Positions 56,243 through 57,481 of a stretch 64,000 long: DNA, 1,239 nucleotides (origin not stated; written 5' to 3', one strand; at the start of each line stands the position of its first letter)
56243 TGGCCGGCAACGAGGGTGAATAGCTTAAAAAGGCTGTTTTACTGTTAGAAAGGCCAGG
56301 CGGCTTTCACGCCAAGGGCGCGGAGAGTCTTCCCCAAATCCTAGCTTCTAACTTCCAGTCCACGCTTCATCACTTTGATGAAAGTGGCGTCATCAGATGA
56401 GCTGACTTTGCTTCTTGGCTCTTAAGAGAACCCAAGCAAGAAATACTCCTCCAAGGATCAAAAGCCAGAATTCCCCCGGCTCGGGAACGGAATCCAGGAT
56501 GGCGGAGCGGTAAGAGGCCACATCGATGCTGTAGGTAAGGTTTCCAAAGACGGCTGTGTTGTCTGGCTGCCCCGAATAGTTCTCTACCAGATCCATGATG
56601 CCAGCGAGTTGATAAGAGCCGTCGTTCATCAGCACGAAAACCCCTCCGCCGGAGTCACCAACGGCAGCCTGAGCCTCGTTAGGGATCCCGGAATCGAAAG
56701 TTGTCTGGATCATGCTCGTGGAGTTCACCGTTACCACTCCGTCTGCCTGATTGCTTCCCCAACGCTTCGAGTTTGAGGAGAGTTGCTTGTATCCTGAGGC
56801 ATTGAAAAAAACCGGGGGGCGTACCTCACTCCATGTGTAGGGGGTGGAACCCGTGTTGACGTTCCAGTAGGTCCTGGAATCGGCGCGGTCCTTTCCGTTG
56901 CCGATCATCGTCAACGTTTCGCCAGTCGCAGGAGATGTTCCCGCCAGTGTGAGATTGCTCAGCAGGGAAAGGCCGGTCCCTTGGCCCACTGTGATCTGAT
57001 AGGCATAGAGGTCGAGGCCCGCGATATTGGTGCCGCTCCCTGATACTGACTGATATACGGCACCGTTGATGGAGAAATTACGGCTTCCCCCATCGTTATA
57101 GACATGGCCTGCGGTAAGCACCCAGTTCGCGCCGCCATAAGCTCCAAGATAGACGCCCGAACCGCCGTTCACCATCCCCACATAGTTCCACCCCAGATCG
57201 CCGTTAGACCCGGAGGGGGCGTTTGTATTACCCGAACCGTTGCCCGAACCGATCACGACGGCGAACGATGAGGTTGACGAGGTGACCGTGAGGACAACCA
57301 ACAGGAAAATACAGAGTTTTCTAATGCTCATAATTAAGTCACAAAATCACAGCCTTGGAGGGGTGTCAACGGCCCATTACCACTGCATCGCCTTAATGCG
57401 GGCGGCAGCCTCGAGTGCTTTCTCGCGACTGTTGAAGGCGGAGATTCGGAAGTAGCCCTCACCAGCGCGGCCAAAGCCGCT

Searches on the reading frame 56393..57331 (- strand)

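Call 40: search_protein_families(library=pfam, proteins=[window:56393-57331:-], max_evalue=0.001)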
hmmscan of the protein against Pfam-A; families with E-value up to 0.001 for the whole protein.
window:56393-57331:- (312 aa): 2 families
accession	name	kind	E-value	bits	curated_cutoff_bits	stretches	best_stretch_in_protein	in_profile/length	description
PF00089.32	Trypsin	-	6.7e-05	23.2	20.6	0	63-264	29-212/220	Trypsin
PF13365.12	Trypsin_2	-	0.00062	21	27.6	0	57-232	1-135/144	Trypsin-like peptidase domain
